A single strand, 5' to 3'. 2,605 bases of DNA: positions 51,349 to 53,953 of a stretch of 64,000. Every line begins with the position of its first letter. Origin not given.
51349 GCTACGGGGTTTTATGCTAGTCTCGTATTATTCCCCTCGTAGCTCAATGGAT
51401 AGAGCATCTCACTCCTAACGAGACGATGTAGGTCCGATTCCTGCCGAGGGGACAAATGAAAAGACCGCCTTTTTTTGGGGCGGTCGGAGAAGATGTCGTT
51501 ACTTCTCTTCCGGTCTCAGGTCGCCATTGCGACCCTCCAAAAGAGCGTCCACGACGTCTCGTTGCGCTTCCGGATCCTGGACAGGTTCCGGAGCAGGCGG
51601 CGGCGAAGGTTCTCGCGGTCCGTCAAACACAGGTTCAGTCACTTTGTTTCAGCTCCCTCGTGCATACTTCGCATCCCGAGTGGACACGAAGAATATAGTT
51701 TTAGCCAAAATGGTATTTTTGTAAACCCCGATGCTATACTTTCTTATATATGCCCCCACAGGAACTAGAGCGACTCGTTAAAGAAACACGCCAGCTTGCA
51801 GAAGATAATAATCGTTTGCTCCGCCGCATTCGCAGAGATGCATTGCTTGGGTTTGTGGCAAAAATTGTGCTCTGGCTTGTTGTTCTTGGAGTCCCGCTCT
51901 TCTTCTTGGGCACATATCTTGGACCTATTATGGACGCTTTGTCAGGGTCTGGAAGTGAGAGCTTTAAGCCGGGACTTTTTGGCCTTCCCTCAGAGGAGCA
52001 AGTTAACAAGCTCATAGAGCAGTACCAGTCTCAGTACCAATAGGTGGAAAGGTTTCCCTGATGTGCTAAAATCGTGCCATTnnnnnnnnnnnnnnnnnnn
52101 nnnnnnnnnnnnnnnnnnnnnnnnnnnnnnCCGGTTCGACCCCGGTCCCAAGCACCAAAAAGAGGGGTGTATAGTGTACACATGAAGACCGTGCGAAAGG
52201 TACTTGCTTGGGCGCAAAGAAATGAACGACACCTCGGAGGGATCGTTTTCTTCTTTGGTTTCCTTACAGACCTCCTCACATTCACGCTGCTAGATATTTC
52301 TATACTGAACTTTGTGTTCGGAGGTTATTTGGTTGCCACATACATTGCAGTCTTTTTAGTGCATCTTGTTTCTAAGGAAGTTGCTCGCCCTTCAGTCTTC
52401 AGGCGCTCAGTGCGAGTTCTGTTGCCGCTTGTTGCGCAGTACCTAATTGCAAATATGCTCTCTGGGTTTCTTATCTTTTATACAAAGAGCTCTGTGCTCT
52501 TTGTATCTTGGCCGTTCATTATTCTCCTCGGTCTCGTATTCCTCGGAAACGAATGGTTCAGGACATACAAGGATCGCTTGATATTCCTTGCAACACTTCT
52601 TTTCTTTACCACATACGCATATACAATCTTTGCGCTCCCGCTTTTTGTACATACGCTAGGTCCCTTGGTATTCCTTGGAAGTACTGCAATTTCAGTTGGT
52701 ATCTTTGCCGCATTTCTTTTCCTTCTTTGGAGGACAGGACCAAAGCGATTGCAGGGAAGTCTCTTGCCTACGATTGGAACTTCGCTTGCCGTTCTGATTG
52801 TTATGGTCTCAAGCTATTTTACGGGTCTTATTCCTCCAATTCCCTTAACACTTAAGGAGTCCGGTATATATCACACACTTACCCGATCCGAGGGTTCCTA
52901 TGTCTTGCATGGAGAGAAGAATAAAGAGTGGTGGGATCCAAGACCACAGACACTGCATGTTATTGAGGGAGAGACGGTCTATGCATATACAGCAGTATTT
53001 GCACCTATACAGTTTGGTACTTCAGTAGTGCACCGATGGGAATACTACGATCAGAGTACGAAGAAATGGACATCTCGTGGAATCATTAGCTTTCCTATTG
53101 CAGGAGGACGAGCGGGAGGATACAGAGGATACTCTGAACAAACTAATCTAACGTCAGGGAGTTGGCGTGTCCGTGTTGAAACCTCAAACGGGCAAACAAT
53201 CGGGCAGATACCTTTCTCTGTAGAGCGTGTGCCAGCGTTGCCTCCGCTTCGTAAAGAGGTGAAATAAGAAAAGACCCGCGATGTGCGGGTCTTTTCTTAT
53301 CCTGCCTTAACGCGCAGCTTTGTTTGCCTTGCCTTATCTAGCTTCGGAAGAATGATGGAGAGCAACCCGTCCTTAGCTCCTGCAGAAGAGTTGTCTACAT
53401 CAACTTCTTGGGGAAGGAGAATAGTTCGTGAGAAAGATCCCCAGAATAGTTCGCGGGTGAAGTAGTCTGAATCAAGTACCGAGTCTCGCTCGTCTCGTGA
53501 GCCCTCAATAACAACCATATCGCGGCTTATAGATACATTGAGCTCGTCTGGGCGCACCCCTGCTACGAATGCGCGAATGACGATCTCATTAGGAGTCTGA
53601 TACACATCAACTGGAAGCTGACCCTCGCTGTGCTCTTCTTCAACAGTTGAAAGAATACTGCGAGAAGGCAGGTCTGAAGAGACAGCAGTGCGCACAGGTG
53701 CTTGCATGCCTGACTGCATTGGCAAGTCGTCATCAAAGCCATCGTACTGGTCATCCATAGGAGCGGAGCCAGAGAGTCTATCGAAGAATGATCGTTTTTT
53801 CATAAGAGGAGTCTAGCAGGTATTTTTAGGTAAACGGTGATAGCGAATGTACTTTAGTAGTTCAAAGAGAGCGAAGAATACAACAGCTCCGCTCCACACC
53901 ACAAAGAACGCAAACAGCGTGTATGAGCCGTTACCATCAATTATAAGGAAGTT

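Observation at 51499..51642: GC-rich Pro/Glu-rich micro-ORF element 46 nt downstream of tRNA-Arg (copy 1 of 2)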

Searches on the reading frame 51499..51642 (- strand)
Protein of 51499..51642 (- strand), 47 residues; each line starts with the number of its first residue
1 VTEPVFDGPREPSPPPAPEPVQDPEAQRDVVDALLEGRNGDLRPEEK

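Call 10: find_homologous_proteins(query=window:51502-51642:-, max_evalue=10)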
Query seq(47 aa): no candidate shares three 5-residue words with the query. No homologue found.
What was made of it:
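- Tried and rejected: Direct protein search with p1: no candidate was found (call 10).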

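Call 11: find_encoding_contigs(protein=window:51499-51642:-, flank=10000)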
Protein window:51499-51642:- (47 aa): no gene with exactly this product is on record in the collection.

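Call 12: find_encoding_contigs(protein=window:51502-51642:-, flank=10000)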
Protein seq(47 aa) (47 aa): no gene with exactly this product is on record in the collection.
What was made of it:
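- Tried and rejected: Exact look-ups of p1: not on record, because the other strand is called (calls 11, 12).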

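Call 23: search_protein_families(library=pfam, proteins=[window:51502-51642:-], max_evalue=10)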
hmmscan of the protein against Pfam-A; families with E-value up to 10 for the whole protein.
seq(47 aa): 0 families

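Call 24: search_protein_families(library=ncbifam, proteins=[window:51502-51642:-], max_evalue=10)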
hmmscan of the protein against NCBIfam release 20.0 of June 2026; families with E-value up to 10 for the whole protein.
seq(47 aa): 0 families

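Call 29: find_homologous_proteins(query=A2, max_evalue=10)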
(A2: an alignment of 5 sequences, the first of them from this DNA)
Query A2 (5 sequences) (47 aa, profile of the alignment): 2 proteins with E <= 10 among 1100 candidates.
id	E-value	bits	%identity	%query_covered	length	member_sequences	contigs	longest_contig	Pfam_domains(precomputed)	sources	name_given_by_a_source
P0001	6.6e-18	82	54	85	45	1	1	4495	-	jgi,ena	-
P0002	2.7e-13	68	53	98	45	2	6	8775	-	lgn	-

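Call 32: find_encoding_contigs(protein=P0002, flank=10000, max_places=10)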
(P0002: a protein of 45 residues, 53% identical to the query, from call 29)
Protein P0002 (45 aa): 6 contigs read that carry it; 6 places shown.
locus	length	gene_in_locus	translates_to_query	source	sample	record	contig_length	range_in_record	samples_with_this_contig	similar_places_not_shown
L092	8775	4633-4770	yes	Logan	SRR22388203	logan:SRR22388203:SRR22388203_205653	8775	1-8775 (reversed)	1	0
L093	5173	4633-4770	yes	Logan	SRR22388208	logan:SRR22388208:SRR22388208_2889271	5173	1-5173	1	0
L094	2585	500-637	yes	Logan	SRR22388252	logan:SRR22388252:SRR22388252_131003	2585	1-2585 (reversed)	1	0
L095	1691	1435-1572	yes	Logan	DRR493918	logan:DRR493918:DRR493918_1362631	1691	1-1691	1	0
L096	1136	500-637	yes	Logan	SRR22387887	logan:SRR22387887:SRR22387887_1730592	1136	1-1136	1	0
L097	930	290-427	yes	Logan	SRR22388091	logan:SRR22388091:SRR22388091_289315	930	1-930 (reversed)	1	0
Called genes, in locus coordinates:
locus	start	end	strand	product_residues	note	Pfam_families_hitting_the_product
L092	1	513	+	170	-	?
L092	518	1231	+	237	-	PF13367:PrsW-protease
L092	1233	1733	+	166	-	PF00011:HSP20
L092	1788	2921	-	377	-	PF02353:CMAS, PF01728:FtsJ (weak), PF13489:Methyltransf_23, PF13847:Methyltransf_31, PF08241:Methyltransf_11, PF08242:Methyltransf_12, PF13649:Methyltransf_25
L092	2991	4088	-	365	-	PF11141:DUF2914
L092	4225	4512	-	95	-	-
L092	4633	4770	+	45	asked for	-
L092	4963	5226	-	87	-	PF00462:Glutaredoxin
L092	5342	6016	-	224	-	PF13505:OMP_b-brl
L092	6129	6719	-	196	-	PF01931:NTPase_I-T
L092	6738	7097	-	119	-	-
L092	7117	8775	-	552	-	?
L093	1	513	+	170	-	?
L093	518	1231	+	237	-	PF13367:PrsW-protease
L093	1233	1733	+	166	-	PF00011:HSP20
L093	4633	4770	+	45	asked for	-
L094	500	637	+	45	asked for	-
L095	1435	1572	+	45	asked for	-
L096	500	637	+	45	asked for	-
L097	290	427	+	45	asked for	-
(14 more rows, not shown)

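Call 33: find_encoding_contigs(protein=P0001, flank=10000)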
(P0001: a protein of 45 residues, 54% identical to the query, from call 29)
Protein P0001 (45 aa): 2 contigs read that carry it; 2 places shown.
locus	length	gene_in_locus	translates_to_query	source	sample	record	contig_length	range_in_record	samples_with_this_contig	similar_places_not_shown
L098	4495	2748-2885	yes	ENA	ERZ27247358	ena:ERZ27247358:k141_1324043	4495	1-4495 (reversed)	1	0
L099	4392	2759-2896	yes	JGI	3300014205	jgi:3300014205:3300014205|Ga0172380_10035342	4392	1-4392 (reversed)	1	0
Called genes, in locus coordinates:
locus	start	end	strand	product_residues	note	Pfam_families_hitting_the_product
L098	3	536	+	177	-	?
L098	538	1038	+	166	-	PF00011:HSP20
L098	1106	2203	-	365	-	PF11141:DUF2914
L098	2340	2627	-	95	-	-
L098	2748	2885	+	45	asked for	-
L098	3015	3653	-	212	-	-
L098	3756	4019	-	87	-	PF00462:Glutaredoxin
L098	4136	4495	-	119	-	?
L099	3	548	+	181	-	?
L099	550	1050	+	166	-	PF00011:HSP20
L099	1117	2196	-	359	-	PF11141:DUF2914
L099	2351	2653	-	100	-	-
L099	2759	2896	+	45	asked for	-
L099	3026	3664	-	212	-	-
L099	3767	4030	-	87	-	PF00462:Glutaredoxin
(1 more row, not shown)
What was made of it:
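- In the L084 lineage, gene callers choose the p1 strand (calls 32, 33).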

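Call 47: search_protein_representatives(alignment_id=A4)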
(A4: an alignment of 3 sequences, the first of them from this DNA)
Query: 3 sequences, 45 profile positions. Proteins with E-value up to 0.001 (for the whole library): 4; up to 1e-10: 2; up to 1e-30: 0. The best 4 are listed.
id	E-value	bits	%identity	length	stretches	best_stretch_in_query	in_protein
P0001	5.9e-26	106.3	-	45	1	1-45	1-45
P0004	8.8e-26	105.8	-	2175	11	10-32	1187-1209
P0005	4.7e-08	49.0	-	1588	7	4-40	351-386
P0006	6.0e-06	42.3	-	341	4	17-42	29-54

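Call 48: predict_structure(alignment_id=A4)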
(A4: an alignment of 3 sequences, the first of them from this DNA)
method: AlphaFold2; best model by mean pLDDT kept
length: 47 residues; sequences in the alignment: 3
mean_pLDDT: 75.7   pTM: 0.32
mean pLDDT of the five models: 75.7, 72.2, 71.4, 71.2, 65.6
residues with pLDDT >= 90: 0; 70-90: 33; 50-70: 14; < 50: 0
segments of 3 or more residues with pLDDT < 50: none
pLDDT, mean of each block of 10 residues (from residue 1): 70 83 84 76 61
secondary structure, 60 per line:
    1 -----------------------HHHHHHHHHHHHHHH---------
elements in order: H24-38
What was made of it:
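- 51499..51642 (-): p1 coding sequence: 47 codons, GTG start, TAA stop. It encodes an acidic (pI 4.2), 21% proline protein, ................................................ AlphaFold2 predicts a helix at residues 24-38 and coil elsewhere, with mean pLDDT 76 (call 48).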

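Call 58: find_related_loci(query=A2, collection=viral_contigs, flank=5000)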
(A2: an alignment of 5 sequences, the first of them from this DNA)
Query A2 (47 aa) in viral_contigs; peptide patterns used: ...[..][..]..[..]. (x = any residue, [..] = any of these).
181 stretches matched a pattern, but none encodes a relative of the query by tblastn (E <= 1e-3).

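Call 65: search_solved_structures(query=A2, max_evalue=10, show_alignments=2)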
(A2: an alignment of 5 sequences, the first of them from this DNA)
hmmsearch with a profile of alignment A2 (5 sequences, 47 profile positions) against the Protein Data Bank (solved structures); distinct sequences matched with E-value up to 10: 3.
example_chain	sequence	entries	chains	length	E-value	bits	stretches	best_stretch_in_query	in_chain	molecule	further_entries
5i8l_A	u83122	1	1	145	0.0006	23.2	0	18-38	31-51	Lysozyme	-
10lm_L1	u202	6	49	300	1.7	12.2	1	18-37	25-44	Flagellar Coiling Protein FcpA | Bacterial flagellar sheath protein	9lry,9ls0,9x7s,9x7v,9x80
2n80_A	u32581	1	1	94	1.8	12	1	24-41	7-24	Tumor necrosis factor receptor superfamily member 16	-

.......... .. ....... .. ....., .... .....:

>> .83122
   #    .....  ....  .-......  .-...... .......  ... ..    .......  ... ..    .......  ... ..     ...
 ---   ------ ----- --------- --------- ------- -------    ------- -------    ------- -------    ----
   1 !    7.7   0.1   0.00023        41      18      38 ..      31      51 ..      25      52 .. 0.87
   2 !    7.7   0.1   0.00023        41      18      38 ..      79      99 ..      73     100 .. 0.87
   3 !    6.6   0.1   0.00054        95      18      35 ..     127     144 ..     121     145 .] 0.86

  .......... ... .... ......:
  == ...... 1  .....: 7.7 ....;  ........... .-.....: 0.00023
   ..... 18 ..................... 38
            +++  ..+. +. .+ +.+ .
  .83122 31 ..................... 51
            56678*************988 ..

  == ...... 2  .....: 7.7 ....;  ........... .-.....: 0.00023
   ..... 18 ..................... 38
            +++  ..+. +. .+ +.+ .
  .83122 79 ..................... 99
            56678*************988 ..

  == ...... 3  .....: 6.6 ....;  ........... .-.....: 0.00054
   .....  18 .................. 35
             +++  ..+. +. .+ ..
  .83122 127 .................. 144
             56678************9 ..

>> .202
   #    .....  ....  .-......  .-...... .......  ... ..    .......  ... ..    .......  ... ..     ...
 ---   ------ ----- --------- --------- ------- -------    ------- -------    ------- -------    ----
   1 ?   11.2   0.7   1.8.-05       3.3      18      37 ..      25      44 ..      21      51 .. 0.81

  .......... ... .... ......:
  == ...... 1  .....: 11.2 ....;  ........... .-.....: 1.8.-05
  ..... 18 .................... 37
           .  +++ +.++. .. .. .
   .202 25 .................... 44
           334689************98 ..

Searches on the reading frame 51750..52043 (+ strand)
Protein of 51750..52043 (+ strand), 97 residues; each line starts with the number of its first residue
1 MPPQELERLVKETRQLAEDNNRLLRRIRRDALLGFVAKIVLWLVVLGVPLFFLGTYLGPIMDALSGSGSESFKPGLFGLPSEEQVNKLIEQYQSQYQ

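Call 13: find_encoding_contigs(protein=window:51750-52043:+, flank=10000)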
Protein window:51750-52043:+ (97 aa): 6 contigs read that carry it; 3 places shown.
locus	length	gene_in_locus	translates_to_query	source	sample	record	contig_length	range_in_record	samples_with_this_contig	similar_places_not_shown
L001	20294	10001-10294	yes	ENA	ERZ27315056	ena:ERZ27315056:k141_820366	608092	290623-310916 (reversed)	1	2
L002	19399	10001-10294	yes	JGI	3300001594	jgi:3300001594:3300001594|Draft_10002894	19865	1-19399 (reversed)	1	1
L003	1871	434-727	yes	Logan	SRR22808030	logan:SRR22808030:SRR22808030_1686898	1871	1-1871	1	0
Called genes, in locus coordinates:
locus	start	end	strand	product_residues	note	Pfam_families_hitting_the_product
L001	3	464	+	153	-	-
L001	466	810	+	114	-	PF20619:DUF6804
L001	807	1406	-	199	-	-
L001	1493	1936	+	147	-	PF02643:DUF192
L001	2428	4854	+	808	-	PF00515:TPR_1 (faint), PF07719:TPR_2 (faint), PF13181:TPR_8 (faint), PF13428:TPR_14 (faint), PF14559:TPR_19 (faint), PF13371:TPR_9 (faint), PF23914:TPR_CcmH_CycH (weak), PF13432:TPR_16 (weak), +3 more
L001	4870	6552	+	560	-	PF03023:MurJ, PF01554:MatE (weak)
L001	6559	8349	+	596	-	PF00009:GTP_EFTU, PF03144:GTP_EFTU_D2 (weak), PF14492:EFG_III, PF00679:EFG_C, PF06421:LepA_C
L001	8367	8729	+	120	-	PF04977:DivIC (faint)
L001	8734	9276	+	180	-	PF01931:NTPase_I-T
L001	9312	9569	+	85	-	PF00462:Glutaredoxin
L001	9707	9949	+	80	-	-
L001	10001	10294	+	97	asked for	-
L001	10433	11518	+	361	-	PF11141:DUF2914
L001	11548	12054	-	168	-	PF00011:HSP20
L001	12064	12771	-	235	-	PF13367:PrsW-protease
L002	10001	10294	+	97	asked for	-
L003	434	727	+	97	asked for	-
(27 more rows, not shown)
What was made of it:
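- It is called as a gene in the two assemblies identical to the window (call 13).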

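Call 23: search_protein_families(library=pfam, proteins=[window:51750-52043:+], max_evalue=10)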
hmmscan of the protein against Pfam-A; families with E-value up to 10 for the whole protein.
window:51750-52043:+ (97 aa): 1 family
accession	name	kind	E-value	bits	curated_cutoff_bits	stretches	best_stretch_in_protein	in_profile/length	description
PF23404.1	FAZ1_C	-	0.67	10.6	27.6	1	5-23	3-21/35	FAZ1, C-terminal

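Call 24: search_protein_families(library=ncbifam, proteins=[window:51750-52043:+], max_evalue=10)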
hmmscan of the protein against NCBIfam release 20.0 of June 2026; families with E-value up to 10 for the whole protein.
window:51750-52043:+ (97 aa): 1 family
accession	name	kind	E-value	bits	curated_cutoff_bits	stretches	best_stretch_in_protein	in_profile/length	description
TIGR00496.1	frr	equivalog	0.25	11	149.1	1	8-32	103-127/176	ribosome recycling factor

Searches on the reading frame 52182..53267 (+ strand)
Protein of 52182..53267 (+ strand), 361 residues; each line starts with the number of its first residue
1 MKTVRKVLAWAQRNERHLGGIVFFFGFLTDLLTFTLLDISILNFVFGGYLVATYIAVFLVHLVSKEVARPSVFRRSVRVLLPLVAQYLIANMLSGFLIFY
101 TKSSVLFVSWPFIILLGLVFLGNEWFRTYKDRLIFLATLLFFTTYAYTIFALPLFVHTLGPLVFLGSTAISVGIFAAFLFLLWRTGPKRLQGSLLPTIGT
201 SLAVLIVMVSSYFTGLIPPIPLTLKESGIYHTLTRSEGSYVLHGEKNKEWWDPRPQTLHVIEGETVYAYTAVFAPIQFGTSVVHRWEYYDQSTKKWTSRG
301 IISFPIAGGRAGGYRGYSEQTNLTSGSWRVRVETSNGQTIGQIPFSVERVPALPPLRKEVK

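Call 17: find_related_loci(query=window:52182-53267:+, collection=metagenome_contigs, flank=10000)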
Query window:52182-53267:+ (361 aa) in metagenome_contigs; peptide patterns used: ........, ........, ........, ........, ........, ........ (x = any residue, [..] = any of these).
183 stretches matched a pattern; 8 encode a relative of the query (tblastn E <= 1e-3); 8 distinct loci.
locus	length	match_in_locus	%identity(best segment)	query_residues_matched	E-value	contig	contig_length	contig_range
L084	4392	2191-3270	68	1-360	2e-167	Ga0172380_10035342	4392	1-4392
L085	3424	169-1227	66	5-359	2e-153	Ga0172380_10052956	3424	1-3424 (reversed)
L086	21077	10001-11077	59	4-361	1e-140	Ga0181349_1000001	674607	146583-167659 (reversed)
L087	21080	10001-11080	59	2-361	2e-138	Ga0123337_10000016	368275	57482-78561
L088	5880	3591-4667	58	4-361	1e-135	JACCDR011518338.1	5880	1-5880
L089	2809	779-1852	51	1-359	7e-109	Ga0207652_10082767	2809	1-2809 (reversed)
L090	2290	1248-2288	51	1-347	3e-107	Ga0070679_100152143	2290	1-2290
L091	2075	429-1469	35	3-349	3e-65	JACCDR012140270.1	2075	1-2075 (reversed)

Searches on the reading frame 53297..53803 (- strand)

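Call 73: search_protein_families(library=pfam, proteins=[window:53297-53803:-], max_evalue=0.001)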
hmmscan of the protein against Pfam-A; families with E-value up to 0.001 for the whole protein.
window:53297-53803:- (168 aa): 2 families
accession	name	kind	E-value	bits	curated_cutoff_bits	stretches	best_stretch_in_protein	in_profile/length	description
PF00011.27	HSP20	-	3.5e-16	59.6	20.8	1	67-162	2-95/102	Hsp20/alpha crystallin family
PF04969.22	CS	-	0.00019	22.8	21.3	1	66-154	4-78/78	CS domain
